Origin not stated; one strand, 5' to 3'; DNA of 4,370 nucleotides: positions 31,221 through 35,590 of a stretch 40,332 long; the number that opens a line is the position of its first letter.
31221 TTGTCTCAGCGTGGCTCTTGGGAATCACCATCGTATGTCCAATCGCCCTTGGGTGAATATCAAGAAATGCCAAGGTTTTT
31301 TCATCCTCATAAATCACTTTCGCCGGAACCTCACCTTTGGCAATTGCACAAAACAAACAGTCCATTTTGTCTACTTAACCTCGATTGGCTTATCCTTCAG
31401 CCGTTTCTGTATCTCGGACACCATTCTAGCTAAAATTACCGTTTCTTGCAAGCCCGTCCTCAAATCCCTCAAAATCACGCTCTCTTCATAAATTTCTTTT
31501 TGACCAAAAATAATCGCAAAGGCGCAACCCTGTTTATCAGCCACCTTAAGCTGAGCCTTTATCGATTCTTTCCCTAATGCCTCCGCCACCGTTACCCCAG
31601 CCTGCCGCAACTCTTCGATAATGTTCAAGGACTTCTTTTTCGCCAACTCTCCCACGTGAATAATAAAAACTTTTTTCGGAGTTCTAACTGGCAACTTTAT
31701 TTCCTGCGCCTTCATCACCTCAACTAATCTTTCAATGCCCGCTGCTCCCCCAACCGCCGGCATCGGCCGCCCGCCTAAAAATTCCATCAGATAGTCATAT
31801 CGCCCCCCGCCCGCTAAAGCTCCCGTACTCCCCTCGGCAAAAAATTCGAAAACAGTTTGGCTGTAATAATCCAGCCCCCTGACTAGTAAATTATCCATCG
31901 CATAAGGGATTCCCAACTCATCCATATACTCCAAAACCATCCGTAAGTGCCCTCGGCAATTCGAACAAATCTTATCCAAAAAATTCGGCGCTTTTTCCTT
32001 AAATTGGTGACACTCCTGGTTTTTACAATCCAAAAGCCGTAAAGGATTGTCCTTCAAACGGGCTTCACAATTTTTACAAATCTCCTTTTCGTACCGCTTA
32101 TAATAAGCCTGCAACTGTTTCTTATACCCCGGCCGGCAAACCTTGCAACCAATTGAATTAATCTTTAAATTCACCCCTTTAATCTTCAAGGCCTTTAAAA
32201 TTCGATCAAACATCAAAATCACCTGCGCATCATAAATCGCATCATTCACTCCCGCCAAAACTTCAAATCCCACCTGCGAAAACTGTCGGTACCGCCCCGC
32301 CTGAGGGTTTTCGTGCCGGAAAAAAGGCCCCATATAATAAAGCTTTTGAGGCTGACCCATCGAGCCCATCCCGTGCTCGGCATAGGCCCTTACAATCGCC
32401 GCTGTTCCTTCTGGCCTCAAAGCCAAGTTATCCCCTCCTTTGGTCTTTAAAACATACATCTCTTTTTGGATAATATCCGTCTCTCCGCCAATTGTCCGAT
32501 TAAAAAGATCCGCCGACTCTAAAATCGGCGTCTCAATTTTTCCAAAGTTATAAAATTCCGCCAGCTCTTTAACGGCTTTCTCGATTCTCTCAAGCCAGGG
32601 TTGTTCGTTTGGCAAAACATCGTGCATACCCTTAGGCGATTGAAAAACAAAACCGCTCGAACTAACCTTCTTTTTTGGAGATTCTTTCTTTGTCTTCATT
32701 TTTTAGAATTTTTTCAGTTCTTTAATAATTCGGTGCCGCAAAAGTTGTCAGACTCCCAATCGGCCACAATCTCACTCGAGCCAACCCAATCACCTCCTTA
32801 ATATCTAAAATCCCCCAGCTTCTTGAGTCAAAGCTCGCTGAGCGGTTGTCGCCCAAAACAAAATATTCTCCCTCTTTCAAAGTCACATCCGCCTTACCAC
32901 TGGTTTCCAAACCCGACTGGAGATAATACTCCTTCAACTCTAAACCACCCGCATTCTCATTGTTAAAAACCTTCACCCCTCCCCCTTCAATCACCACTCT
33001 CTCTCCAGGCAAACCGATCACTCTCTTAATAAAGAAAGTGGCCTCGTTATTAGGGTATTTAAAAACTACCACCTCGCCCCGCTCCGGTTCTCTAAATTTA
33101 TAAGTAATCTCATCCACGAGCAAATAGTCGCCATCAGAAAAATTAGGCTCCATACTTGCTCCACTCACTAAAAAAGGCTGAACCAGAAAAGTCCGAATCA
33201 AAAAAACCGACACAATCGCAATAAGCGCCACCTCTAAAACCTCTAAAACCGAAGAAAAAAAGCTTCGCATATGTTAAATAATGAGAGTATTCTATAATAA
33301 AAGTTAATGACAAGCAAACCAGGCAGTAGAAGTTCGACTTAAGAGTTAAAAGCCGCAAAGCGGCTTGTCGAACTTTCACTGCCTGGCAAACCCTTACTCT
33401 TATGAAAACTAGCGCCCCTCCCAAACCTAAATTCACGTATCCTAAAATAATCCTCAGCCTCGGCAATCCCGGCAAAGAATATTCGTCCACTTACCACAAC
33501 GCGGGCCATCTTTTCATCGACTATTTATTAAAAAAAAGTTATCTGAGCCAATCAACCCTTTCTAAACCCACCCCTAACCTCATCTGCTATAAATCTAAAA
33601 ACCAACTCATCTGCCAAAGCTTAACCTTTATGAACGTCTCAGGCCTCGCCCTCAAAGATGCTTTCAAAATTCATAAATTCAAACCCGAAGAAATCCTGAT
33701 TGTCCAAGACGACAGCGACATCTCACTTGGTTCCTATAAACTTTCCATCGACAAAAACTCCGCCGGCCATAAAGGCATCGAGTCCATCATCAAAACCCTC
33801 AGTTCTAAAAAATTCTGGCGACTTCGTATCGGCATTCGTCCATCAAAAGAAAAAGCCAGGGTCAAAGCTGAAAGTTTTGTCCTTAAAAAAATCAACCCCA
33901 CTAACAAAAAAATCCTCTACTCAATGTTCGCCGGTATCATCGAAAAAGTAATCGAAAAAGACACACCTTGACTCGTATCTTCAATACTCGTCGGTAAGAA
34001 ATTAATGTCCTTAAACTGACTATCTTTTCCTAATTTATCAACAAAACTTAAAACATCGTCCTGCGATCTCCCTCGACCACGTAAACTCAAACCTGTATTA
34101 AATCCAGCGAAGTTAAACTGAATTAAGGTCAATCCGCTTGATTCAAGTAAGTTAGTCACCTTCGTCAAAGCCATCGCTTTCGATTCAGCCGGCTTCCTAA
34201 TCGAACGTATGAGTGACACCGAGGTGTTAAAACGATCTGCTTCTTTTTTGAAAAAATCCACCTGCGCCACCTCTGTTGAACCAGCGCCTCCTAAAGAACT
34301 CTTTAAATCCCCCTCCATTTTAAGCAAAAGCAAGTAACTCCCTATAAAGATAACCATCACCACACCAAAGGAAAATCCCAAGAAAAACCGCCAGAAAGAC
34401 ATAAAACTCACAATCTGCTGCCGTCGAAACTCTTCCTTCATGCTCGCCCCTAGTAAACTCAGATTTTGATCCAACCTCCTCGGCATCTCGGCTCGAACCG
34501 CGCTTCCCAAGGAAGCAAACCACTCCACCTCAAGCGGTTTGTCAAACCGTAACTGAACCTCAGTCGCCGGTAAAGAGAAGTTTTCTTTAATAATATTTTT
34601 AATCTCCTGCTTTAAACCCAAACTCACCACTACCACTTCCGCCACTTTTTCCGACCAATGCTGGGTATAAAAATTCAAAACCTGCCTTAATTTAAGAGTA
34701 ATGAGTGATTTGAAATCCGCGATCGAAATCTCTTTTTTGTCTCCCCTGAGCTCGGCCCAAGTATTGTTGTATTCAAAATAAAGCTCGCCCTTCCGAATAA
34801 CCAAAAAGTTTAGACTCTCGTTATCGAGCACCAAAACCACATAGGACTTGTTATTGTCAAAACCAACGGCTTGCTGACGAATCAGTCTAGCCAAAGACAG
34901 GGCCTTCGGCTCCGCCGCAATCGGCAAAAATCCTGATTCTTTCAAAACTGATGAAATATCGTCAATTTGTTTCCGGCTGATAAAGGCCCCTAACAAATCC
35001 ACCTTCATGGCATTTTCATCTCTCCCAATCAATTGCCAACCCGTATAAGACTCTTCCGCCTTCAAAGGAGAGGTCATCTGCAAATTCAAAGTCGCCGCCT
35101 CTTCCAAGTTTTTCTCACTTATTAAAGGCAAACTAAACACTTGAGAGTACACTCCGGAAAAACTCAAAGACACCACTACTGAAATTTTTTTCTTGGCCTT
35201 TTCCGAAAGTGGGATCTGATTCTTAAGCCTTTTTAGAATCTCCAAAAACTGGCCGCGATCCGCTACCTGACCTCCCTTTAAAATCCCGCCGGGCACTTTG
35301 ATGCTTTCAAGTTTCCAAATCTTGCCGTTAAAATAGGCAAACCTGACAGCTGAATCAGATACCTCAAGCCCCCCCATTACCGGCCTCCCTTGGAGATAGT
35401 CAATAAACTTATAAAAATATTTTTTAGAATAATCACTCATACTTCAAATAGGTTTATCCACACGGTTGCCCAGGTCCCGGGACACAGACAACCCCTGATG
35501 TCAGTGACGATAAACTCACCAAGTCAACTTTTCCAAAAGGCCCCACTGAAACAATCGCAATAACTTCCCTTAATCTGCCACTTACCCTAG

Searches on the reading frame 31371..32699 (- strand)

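Call 62: search_protein_families(library=pfam, proteins=[window:31371-32699:-])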
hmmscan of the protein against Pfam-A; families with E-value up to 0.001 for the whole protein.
window:31371-32699:- (442 aa): 3 families
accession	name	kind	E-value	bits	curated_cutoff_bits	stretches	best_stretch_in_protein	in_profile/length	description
PF13393.11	tRNA-synt_His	-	9.9e-45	153.5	25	1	24-325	1-308/308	Histidyl-tRNA synthetase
PF00587.30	tRNA-synt_2b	-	7.9e-14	52.5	29.3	1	82-215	1-141/179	tRNA synthetase class II core domain (G, H, P, S and T)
PF03129.25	HGTP_anticodon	-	3.6e-12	46.7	21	1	343-433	1-94/94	Anticodon binding domain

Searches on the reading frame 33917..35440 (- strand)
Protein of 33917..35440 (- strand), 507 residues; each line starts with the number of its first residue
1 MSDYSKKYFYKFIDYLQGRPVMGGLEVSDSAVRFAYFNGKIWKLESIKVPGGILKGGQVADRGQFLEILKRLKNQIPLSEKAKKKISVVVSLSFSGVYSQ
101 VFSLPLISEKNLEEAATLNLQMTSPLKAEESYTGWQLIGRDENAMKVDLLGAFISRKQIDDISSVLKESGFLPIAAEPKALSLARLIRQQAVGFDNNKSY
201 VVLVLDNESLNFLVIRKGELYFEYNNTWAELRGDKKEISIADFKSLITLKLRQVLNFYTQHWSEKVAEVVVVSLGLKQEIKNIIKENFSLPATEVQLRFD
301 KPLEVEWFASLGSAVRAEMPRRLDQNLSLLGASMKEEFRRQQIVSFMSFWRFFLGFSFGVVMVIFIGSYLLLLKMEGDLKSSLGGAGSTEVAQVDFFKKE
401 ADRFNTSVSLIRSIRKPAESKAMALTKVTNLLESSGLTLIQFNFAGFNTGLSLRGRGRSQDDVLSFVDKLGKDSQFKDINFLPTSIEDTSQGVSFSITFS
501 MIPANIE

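Call 62: search_protein_families(library=pfam, proteins=[window:33917-35440:-])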
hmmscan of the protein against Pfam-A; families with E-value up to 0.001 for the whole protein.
window:33917-35440:- (507 aa): 1 family
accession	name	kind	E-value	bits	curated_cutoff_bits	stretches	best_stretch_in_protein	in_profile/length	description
PF05137.18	PilN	-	4.8e-05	23.8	22.8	1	449-500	24-77/78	Fimbrial assembly protein (PilN)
